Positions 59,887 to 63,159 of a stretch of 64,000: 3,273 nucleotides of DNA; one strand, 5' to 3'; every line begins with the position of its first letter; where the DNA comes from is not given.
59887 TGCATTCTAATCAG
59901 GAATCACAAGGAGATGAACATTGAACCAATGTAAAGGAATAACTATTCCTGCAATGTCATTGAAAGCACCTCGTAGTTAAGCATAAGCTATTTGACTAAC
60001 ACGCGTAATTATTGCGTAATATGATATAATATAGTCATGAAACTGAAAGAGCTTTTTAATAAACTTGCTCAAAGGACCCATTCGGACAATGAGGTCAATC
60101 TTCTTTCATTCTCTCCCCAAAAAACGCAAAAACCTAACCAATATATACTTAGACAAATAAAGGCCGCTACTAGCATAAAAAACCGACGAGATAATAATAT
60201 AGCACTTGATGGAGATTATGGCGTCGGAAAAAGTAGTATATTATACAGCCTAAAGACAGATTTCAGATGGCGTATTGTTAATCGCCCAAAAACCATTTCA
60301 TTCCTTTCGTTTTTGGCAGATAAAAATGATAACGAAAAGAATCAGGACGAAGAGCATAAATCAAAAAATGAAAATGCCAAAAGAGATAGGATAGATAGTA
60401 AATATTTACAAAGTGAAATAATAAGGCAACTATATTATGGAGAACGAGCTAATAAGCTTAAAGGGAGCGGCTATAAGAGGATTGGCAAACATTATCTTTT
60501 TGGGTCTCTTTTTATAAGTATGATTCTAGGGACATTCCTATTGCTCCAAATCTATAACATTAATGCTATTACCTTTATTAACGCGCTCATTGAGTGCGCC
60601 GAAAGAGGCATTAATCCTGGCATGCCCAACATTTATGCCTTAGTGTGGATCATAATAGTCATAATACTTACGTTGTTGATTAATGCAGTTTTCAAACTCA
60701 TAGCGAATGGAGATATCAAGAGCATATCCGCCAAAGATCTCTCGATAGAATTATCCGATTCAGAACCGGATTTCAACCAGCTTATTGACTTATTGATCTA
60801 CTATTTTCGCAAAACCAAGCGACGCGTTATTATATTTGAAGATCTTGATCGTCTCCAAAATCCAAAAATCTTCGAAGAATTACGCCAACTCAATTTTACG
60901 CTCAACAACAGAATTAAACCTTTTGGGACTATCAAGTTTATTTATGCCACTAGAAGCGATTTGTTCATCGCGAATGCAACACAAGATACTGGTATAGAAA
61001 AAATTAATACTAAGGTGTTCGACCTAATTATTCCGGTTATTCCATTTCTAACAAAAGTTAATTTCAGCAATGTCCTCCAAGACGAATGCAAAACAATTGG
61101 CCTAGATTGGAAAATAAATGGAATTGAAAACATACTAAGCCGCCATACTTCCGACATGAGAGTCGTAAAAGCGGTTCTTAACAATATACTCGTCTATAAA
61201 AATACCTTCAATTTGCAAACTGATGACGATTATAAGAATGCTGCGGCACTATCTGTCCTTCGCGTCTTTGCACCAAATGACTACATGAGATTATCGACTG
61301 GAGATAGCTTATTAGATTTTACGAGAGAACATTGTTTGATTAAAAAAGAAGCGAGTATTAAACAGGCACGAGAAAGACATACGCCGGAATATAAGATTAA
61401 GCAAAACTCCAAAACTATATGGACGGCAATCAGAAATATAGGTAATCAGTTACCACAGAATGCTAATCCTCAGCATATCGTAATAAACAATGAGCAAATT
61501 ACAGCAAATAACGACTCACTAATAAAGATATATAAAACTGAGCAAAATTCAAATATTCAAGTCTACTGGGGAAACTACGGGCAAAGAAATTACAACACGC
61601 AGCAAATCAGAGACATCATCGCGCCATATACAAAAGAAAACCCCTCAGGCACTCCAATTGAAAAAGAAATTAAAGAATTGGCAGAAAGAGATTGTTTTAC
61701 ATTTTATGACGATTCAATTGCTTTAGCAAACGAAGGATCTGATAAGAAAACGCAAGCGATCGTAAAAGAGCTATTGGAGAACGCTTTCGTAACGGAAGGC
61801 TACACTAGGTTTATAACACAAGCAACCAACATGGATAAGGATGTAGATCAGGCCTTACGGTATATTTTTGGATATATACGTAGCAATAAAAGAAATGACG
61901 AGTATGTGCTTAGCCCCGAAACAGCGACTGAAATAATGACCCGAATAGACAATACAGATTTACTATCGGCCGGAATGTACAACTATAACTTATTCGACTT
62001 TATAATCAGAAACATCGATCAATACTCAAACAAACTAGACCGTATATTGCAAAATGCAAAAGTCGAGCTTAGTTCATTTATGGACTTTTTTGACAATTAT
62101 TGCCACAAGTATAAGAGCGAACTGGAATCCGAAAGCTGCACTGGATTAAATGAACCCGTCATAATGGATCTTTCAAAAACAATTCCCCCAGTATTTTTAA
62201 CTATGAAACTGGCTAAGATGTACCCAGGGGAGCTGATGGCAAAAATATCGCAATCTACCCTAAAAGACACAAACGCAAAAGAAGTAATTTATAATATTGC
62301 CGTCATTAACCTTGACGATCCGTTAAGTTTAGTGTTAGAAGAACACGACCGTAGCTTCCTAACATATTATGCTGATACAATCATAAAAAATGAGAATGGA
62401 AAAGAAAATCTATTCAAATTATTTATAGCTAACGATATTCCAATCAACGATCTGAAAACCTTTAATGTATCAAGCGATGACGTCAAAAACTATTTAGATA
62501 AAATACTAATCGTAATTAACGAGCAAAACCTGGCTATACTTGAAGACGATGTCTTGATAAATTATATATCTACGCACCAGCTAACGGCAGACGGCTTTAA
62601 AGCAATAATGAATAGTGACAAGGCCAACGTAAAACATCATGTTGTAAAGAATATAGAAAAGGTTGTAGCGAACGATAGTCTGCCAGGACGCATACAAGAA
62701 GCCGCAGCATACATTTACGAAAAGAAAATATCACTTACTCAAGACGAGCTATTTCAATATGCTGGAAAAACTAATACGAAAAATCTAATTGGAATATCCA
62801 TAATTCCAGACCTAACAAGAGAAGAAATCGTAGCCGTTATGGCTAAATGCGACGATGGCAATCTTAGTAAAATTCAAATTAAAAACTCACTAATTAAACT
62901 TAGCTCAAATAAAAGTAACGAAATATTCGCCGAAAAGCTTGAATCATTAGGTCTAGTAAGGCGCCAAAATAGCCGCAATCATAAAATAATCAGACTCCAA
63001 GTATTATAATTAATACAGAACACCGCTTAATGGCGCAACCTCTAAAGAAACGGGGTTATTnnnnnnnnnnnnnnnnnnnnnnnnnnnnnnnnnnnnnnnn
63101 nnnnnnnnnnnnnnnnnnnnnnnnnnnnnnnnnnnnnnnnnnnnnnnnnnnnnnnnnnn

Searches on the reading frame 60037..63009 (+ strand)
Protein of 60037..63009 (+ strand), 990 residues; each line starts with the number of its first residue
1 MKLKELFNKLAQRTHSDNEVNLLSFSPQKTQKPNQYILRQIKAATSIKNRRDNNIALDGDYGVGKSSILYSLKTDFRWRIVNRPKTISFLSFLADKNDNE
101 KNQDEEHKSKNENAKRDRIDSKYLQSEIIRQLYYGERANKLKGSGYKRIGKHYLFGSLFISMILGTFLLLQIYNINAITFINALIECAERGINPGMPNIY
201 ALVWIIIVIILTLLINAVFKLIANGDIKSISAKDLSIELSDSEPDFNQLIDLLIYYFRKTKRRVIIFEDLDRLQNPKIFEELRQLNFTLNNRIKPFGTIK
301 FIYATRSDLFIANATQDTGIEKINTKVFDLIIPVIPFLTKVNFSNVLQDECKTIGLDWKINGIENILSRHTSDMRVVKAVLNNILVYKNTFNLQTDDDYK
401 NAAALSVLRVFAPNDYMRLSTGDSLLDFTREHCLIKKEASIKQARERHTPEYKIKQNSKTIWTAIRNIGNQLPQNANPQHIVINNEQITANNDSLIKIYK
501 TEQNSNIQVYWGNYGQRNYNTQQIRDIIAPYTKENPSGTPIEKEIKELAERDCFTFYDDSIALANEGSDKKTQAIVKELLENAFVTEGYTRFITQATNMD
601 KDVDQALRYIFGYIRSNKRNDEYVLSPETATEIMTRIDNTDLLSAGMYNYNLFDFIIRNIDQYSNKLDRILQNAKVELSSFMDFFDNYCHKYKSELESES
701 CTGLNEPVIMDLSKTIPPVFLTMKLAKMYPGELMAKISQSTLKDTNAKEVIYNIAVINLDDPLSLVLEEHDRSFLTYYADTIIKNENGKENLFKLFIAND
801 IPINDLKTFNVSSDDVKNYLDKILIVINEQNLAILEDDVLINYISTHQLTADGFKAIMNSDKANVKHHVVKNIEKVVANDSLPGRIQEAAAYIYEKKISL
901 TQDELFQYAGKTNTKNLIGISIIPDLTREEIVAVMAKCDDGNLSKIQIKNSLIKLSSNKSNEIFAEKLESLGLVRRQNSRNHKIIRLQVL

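Call 31: search_protein_families(library=pfam, proteins=[window:60037-63009:+], max_evalue=0.001)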
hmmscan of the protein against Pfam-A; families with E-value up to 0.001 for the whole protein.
window:60037-63009:+ (990 aa): 1 family
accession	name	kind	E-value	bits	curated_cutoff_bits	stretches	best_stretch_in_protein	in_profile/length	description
PF20693.3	YobI-ATPase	-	4.1e-64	217.8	27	1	46-426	8-362/363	YobI-like P-loop NTPase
